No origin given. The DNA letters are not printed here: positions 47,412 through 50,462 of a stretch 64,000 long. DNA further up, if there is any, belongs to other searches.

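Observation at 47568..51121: Extracytoplasmic serine hydrolase covalently fused across the membrane to an ABC ATPase, plus a permease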

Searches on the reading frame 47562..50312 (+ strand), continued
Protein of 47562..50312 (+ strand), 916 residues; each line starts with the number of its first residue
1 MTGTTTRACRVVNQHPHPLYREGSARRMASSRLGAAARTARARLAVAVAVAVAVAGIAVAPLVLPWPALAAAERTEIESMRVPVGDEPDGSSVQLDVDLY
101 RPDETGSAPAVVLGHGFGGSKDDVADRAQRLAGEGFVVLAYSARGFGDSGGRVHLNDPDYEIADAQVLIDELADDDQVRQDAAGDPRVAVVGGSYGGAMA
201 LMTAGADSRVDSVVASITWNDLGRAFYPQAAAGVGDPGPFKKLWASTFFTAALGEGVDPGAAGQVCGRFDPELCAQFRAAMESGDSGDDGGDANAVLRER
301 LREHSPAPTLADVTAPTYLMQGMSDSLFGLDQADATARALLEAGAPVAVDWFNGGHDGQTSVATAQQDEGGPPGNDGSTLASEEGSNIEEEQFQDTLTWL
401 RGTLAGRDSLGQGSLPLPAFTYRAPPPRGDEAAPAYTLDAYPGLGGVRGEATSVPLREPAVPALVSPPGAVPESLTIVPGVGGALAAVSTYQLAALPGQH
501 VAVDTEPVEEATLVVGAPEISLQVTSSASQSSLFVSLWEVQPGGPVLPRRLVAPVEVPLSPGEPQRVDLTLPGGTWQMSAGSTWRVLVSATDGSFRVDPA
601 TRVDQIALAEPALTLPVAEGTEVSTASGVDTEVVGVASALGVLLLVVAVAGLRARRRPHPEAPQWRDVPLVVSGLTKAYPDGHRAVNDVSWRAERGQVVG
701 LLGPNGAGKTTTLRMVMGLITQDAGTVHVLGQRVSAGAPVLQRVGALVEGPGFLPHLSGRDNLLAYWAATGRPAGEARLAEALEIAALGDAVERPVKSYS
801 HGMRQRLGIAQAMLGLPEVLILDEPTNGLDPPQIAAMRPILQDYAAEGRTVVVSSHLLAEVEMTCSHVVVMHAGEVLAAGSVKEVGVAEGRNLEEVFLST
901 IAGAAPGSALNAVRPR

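Call 7: search_solved_structures(query=window:47640-50312:+, max_evalue=0.001, show_alignments=0)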
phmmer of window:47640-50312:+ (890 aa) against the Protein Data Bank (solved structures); distinct sequences matched with E-value up to 0.001: 585 (the best 60 are shown).
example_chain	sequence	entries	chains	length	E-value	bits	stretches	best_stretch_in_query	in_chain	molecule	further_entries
7lkp_A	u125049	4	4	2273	2.7e-50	174.9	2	647-858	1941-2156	Retinal-specific phospholipid-transporting ATPase ABCA4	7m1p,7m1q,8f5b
7e7i_A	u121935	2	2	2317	2.9e-50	174.8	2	647-858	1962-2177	Retinal-specific phospholipid-transporting ATPase ABCA4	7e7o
7w01_A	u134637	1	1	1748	3e-50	174.7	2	636-858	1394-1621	Phospholipid-transporting ATPase ABCA3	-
7lkz_A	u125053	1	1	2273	1.8e-49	172.1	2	647-858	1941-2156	Retinal-specific phospholipid-transporting ATPase ABCA4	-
7e7q_A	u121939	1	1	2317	1.9e-49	172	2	647-858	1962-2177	Retinal-specific phospholipid-transporting ATPase ABCA4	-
7w02_A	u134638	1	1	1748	2e-49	172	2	636-858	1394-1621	Phospholipid-transporting ATPase ABCA3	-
7tbz_A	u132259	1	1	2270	1.6e-43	152.4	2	640-855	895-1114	ATP-binding cassette, sub-family A (ABC1), member 1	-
7tby_A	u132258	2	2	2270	1.6e-43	152.4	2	640-855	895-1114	ATP-binding cassette, sub-family A (ABC1), member 1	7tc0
7tdt_A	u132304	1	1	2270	1.6e-43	152.4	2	640-855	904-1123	Phospholipid-transporting ATPase ABCA1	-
5xjy_A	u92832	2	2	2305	1.7e-43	152.4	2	640-855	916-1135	ATP-binding cassette sub-family A member 1 | Phospholipid-transporting ATPase ABCA1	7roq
7tbw_A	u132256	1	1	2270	1.1e-42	149.7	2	640-855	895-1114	ATP-binding cassette, sub-family A (ABC1), member 1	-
8edw_A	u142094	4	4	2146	5.5e-42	147.4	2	641-858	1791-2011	Phospholipid-transporting ATPase ABCA7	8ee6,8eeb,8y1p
8eop_A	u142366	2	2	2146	3.6e-41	144.7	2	641-858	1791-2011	Phospholipid-transporting ATPase ABCA7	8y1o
1vpl_A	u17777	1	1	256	1e-37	133.3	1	659-874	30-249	ABC transporter, ATP-binding protein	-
7o0y_B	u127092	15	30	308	2.2e-36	128.8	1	647-862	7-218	Probable ABC transporter ATP-binding protein NosF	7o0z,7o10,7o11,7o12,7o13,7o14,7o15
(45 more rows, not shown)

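Call 13: find_encoding_contigs(protein=P0001, flank=8000, max_places=3)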
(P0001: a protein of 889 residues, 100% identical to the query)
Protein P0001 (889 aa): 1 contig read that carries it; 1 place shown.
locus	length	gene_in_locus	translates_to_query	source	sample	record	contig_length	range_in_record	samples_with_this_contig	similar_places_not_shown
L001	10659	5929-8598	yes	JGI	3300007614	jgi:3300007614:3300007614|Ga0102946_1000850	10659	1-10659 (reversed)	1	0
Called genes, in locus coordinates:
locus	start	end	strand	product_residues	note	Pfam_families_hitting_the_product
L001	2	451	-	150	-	?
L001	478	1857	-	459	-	PF07690:MFS_1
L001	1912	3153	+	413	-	PF06779:MFS_4 (weak), PF07690:MFS_1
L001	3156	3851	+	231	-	PF03591:AzlC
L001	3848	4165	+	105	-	PF05437:AzlD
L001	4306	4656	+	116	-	-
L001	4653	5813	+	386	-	PF00155:Aminotran_1_2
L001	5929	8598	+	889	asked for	PF00561:Abhydrolase_1, PF01738:DLH (weak), PF02129:Peptidase_S15, PF12146:Hydrolase_4, PF12697:Abhydrolase_6, PF08530:PepX_C, PF00005:ABC_tran, PF13304:AAA_21, +1 more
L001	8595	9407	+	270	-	PF12679:ABC2_membrane_2 (faint), PF12730:ABC2_membrane_4 (weak), PF10920:DUF2705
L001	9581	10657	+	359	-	?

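Call 15: find_encoding_contigs(protein=P0020, flank=8000, max_places=2)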
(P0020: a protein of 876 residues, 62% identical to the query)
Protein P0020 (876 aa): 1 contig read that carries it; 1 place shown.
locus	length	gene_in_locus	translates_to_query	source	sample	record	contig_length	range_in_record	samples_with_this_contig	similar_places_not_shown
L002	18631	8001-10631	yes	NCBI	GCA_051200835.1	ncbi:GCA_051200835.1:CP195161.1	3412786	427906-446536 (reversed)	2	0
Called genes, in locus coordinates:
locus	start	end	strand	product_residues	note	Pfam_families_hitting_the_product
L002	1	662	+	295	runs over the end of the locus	PF00106:adh_short, PF08659:KR, PF13561:adh_short_C2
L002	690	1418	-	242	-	PF01902:Diphthami_syn_2_N, PF28410:Diphthami_syn_2_C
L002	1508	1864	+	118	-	PF00392:GntR, PF09339:HTH_IclR (faint), PF13412:HTH_24 (faint), PF14502:HTH_41 (weak)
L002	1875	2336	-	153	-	PF12900:Pyridox_ox_2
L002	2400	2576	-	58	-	-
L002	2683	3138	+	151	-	-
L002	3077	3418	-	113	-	PF07883:Cupin_2 (weak)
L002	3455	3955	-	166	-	-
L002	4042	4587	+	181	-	PF13291:ACT_4 (faint), PF13740:ACT_6, PF01842:ACT (weak), PF13740:ACT_6 (weak)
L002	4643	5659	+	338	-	PF08240:ADH_N, PF00107:ADH_zinc_N, PF13602:ADH_zinc_N_2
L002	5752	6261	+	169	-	PF07885:Ion_trans_2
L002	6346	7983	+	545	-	PF00501:AMP-binding, PF13193:AMP-binding_C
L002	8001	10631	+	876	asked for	PF01738:DLH (faint), PF02129:Peptidase_S15, PF00561:Abhydrolase_1, PF12146:Hydrolase_4, PF00326:Peptidase_S9 (faint), PF08530:PepX_C (weak), PF00005:ABC_tran, PF13304:AAA_21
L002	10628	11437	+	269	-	PF12730:ABC2_membrane_4, PF10920:DUF2705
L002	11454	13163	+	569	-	PF00755:Carn_acyltransf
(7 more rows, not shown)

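Call 16: find_encoding_contigs(protein=P0097, flank=8000, max_places=2)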
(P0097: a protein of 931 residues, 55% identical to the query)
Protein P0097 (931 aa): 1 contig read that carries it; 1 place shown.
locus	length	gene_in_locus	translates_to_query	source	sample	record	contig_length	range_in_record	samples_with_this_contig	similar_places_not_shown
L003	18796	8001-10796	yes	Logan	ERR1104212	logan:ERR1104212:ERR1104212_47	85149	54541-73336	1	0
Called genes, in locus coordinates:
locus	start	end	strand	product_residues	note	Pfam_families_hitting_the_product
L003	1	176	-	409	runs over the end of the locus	PF01082:Cu2_monooxygen (weak)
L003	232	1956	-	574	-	PF00890:FAD_binding_2 (weak), PF01266:DAO, PF01494:FAD_binding_3 (faint), PF12831:FAD_oxidored (weak), PF16901:DAO_C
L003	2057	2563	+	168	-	PF08974:DUF1877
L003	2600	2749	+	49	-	-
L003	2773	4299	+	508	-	PF00370:FGGY_N, PF02782:FGGY_C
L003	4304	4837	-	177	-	PF12802:MarR_2, PF01047:MarR (weak)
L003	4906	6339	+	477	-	PF07690:MFS_1, PF05977:MFS_3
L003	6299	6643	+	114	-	-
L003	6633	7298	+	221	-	PF05875:Ceramidase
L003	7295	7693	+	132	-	PF12796:Ank_2, PF13637:Ank_4 (faint), PF13857:Ank_5 (faint), PF00023:Ank (weak)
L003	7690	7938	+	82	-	-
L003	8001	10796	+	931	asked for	PF02129:Peptidase_S15, PF00326:Peptidase_S9 (faint), PF00561:Abhydrolase_1, PF12146:Hydrolase_4, PF08530:PepX_C, PF00005:ABC_tran, PF13304:AAA_21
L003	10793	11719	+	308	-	PF12679:ABC2_membrane_2, PF12730:ABC2_membrane_4, PF10920:DUF2705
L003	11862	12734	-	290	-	PF00296:Bac_luciferase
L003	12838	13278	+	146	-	PF10604:Polyketide_cyc2, PF08327:AHSA1 (weak)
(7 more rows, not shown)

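Call 38: predict_structure(alignment_id=A1)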
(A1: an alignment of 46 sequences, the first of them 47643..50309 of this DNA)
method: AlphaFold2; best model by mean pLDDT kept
length: 889 residues; sequences in the alignment: 46
mean_pLDDT: 83.2   pTM: 0.69
mean pLDDT of the five models: 83.2, 79.4, 78.5, 75.5, 73.6
residues with pLDDT >= 90: 456; 70-90: 268; 50-70: 102; < 50: 63
segments of 3 or more residues with pLDDT < 50: 1-10, 36-43, 339-353, 446-463, 883-889
pLDDT, mean of each block of 10 residues (from residue 1): 40 66 66 48 65 96 94 92 94 90 96 94 88 94 97 97 94 97 96 92 91 81 61 60 85 71 73 92 97 90 93 97 89 56 42 60 93 92 92 90 82 81 85 87 48 34 50 91 92 97 93 81 86 96 93 93 86 90 95 78 68 85 78 87 96 89 96 87 92 93 91 90 81 95 89 89 93 89 93 86 77 90 90 85 90 83 74 67 44
secondary structure, 60 per line:
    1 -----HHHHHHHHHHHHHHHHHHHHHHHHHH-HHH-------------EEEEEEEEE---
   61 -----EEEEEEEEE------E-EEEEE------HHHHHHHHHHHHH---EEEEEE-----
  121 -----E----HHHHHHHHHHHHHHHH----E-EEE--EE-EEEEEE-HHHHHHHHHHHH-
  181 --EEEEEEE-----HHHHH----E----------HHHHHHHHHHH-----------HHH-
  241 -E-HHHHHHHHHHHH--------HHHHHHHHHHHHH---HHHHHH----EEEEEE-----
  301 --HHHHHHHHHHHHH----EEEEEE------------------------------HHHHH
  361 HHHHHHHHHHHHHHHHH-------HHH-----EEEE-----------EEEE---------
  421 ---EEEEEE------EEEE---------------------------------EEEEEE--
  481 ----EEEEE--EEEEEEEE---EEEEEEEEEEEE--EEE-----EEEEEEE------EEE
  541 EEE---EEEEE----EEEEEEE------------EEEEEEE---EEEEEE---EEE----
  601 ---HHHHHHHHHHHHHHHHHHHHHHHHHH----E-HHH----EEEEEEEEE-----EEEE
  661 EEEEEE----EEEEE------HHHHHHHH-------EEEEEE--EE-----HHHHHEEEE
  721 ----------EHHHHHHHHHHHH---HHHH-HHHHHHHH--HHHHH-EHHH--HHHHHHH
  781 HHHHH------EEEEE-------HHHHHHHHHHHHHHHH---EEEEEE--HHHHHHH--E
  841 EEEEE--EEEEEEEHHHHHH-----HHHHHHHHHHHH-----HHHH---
elements in order (helices of 4 or more, strands of 3 or more residues): H6-31 E49-57 E66-74 E83-87 H94-106 E110-115 H131-146 E153-155 E161-166 H168-179 E183-189 H195-199 H215-225 H244-255 H264-276 H280-285 E290-295 H303-315 E320-325 H356-377 E393-396 E408-411 E424-429 E436-439 E473-478 E485-489 E492-499 E503-514 E517-519 E525-531 E538-543 E547-551 E556-562 E575-581 E585-590 E594-596 H604-629 E643-651 E657-666 E671-675 H682-689 E697-702 H712-716 E717-720 H732-743 H747-750 H752-759 H762-766 H774-785 E792-796 H804-819 E823-828 H831-837 E840-845 E848-854 H855-860 H866-877 H883-886

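Call 44: fold_search(model_id=the predicted structure, library=pdb)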
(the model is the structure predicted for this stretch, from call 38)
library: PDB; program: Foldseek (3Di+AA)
matches with E <= 10: 1998; with E <= 0.001: 1876
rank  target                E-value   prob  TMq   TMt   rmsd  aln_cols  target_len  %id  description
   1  8yzn                  6.5e-29  1.00  0.44  0.74   6.8       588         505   20  Crystal structural analysis of PaL (released 2024-04-17)
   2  8yzo                  1.2e-28  1.00  0.44  0.74   7.1       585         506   20  Crystal structural analysis of PaL mutant L297M (released 2024-04-17)
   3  3pui                  8.0e-24  1.00  0.41  0.62   8.0       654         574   16  Cocaine Esterase with mutations G4C, S10C (released 2011-09-21)
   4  1l7r                  8.4e-24  1.00  0.38  0.56  10.3       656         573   16  Tyr44Phe Mutant of Bacterial Cocaine Esterase cocE (released 2003-02-11)
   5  1l7q                  8.9e-24  1.00  0.41  0.61   7.5       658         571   17  Ser117Ala Mutant of Bacterial Cocaine Esterase cocE (released 2003-02-11)
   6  9k48                  2.7e-23  1.00  0.38  0.56  10.1       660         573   16  Bacetrial Cocaine Esterase with mutations T172R/G173Q/V116K/S117A/A51K (released 2024-12-18)
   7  3i2j                  2.9e-23  1.00  0.42  0.63   7.4       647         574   17  Cocaine Esterase, wild type, without a ligand (released 2010-06-16)
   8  3i2h                  2.9e-23  1.00  0.39  0.58  10.0       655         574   16  Cocaine Esterase with mutation L169K, bound to DTT adduct (released 2010-06-16)
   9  1ju3                  4.0e-23  1.00  0.41  0.61   7.5       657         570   17  BACTERIAL COCAINE ESTERASE COMPLEX WITH TRANSITION STATE ANALOG (released 2001-12-21)
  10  4p08                  4.0e-23  1.00  0.37  0.55   9.9       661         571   16  Engineered thermostable dimeric cocaine esterase (released 2014-07-16)
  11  3i2i                  4.7e-23  1.00  0.39  0.57  10.1       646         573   16  Cocaine Esterase with mutation T172R, bound to DTT adduct (released 2010-06-16)
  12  3i2f                  5.9e-23  1.00  0.37  0.56  10.1       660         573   16  Cocaine Esterase with mutations T172R / G173Q, bound to DTT adduct (released 2010-06-16)
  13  7f65                  5.9e-23  1.00  0.37  0.54  10.4       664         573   16  Bacetrial Cocaine Esterase with mutations T172R/G173Q/V116K/S117A/A51L, bound to benzoic acid (released 2021-09-15)
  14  3i2g                  6.2e-23  1.00  0.41  0.61   7.7       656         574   17  Cocaine Esterase with mutation G173Q, bound to DTT adduct (released 2010-06-16)
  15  3ida                  7.4e-23  1.00  0.38  0.57  10.5       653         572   16  Thermostable Cocaine Esterase with mutations L169K and G173Q, bound to DTT adduct (released 2010-03-02)
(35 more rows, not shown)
